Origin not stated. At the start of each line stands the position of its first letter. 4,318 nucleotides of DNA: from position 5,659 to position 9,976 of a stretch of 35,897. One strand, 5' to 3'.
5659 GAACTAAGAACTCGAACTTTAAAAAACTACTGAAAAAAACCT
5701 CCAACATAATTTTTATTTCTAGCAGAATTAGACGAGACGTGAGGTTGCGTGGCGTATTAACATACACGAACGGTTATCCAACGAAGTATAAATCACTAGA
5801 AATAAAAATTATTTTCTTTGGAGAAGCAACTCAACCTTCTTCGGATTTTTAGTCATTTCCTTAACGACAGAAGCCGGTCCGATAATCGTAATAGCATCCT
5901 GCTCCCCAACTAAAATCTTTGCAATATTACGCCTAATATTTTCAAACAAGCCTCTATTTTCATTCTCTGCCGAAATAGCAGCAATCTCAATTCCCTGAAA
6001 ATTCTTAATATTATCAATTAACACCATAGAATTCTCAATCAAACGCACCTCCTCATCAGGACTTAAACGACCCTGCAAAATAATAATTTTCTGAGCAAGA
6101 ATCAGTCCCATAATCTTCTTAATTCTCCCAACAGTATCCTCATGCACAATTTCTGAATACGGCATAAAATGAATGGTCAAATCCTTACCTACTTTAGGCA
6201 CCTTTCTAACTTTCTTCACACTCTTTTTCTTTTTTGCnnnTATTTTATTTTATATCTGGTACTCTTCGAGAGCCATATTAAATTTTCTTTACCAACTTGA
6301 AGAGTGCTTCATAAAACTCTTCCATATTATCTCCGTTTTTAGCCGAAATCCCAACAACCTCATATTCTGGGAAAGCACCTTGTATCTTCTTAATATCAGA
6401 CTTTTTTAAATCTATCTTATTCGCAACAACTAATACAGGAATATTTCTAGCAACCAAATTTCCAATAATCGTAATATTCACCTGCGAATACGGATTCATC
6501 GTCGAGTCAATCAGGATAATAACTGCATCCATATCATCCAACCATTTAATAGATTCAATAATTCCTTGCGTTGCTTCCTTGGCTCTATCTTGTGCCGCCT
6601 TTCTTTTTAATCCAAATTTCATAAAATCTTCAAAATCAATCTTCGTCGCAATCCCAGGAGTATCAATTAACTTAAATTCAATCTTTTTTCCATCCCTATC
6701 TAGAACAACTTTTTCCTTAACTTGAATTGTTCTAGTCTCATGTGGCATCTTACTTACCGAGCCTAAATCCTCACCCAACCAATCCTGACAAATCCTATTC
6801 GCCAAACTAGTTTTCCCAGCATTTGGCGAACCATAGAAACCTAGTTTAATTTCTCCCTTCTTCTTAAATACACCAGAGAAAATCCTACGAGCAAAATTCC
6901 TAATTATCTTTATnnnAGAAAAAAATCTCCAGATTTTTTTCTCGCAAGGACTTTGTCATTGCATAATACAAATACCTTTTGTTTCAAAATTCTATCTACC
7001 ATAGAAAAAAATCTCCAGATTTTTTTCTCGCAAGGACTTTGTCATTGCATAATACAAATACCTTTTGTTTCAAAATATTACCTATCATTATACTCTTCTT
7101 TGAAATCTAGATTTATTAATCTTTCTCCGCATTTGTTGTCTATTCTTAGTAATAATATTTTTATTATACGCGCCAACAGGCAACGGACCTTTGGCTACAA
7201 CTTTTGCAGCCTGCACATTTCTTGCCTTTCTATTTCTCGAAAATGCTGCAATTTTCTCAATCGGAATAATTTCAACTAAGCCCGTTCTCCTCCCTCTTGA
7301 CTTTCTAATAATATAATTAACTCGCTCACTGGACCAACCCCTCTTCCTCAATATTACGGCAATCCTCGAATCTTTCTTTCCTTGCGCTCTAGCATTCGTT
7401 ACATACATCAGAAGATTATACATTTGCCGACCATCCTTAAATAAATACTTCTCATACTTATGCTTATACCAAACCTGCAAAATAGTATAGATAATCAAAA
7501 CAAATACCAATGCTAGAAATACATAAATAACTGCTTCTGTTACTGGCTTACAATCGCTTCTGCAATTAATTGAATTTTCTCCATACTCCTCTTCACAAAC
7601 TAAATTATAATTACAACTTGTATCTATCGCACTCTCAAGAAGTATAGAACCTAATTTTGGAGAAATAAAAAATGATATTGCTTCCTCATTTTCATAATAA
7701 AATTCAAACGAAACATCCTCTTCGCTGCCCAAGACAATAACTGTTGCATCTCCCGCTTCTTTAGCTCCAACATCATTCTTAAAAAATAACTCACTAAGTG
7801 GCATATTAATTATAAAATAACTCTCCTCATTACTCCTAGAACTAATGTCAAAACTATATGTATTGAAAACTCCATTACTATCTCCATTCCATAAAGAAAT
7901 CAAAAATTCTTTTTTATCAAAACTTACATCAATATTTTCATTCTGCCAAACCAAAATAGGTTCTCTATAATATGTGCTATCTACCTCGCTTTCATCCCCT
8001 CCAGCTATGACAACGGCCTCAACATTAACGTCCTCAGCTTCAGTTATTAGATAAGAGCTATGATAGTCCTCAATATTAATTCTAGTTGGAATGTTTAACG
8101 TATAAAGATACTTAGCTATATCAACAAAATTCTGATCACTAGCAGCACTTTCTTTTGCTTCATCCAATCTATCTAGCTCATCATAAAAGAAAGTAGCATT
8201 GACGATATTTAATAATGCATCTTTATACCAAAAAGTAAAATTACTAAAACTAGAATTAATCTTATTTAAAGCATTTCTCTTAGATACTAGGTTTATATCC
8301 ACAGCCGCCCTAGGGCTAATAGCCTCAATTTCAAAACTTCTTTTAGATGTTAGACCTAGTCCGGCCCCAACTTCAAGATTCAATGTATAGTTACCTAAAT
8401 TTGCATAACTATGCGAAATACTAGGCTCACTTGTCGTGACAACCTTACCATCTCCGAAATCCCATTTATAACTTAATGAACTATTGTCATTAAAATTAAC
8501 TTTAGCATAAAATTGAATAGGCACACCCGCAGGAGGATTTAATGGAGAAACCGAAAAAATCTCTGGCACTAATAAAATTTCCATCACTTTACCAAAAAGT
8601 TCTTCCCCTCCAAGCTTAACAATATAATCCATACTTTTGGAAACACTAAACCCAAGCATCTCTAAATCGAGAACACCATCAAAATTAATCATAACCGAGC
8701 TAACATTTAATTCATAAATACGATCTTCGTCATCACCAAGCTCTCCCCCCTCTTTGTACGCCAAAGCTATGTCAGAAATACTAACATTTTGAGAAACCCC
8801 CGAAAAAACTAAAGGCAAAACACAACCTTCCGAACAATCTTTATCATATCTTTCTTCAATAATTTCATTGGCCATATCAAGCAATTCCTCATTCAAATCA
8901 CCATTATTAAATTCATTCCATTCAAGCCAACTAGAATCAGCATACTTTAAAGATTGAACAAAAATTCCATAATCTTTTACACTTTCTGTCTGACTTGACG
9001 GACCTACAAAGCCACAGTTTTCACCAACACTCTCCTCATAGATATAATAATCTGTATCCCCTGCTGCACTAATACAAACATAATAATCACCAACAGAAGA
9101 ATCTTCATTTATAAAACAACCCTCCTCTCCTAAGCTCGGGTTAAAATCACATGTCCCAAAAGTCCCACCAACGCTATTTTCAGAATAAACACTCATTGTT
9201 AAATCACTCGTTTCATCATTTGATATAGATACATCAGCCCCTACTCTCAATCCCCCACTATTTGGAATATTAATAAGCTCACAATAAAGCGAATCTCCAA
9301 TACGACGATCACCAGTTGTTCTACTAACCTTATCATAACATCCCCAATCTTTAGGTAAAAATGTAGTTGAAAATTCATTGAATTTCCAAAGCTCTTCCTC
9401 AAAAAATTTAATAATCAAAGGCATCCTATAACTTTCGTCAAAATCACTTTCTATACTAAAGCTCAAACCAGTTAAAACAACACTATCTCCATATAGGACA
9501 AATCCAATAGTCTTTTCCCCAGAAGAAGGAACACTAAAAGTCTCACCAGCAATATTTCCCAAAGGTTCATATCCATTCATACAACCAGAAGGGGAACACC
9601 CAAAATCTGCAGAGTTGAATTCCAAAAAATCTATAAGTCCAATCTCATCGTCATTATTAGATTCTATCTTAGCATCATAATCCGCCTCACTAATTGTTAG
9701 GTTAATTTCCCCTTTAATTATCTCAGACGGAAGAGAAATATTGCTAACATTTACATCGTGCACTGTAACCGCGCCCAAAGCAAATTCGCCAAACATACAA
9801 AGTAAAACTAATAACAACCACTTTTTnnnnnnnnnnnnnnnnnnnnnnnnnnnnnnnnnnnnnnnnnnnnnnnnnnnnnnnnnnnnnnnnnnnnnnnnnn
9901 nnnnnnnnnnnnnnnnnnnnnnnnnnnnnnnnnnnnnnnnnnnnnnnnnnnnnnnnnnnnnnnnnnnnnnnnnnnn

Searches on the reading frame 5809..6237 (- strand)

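Call 26: search_protein_families(library=pfam, proteins=[window:5809-6237:-], max_evalue=0.001)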
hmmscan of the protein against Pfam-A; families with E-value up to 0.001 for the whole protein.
window:5809-6237:- (142 aa): 1 family
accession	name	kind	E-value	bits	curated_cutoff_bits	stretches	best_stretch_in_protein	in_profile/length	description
PF09846.14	OapB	-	2.7e-14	53.4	27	1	35-135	6-99/104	Origin-associated protein OapB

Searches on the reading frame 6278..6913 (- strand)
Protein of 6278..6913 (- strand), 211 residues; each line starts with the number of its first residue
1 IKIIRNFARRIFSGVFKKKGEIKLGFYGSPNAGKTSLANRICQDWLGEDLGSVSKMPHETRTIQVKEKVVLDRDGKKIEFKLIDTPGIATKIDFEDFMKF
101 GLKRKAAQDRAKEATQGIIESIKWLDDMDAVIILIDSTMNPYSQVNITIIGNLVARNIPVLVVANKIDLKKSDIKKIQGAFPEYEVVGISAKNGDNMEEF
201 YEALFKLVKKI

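Call 26: search_protein_families(library=pfam, proteins=[window:6278-6913:-], max_evalue=0.001)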
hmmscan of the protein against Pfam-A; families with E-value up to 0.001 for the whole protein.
window:6278-6913:- (211 aa): 10 families
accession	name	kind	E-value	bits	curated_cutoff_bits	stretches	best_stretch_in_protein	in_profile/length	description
PF01926.29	MMR_HSR1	-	3.2e-15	56.7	21.9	1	24-166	2-113/113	50S ribosome-binding GTPase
PF00009.33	GTP_EFTU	-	2.3e-11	44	26.5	1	122-209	87-187/188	Elongation factor Tu GTP binding domain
PF02421.24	FeoB_N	-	2.7e-06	27.5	27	1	25-202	4-154/156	Ferrous iron transport protein B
PF00735.24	Septin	-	7.5e-06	25.8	26.2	1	23-97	6-81/280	Septin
PF08477.19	Roc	-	1.5e-05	25.7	27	0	23-87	1-65/119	Ras of Complex, Roc, domain of DAPkinase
PF03193.22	RsgA_GTPase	-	1.7e-05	25.2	30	0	129-204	24-104/174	RsgA GTPase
PF00071.28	Ras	-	1.9e-05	24.7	21.6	0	152-209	99-161/162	Ras family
PF16897.10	MMR_HSR1_Xtn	-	4.2e-05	23.9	35.2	1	157-206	55-102/106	C-terminal region of MMR_HSR1 domain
PF09439.16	SRPRB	-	0.00012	22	25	0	27-87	9-55/178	Signal recognition particle receptor beta subunit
PF00025.27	Arf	-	0.0002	21.3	22.3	0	125-172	79-130/174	ADP-ribosylation factor family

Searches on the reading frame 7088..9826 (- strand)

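Call 26: search_protein_families(library=pfam, proteins=[window:7088-9826:-], max_evalue=0.001)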
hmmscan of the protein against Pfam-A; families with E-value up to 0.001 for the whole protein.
window:7088-9826:- (912 aa): 2 families
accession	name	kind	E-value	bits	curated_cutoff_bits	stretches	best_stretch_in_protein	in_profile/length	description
PF00801.26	PKD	-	4.1e-13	49.6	23.5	1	431-495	11-74/80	PKD domain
PF18911.6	PKD_4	-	8.3e-11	42.2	27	1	434-496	17-79/85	PKD domain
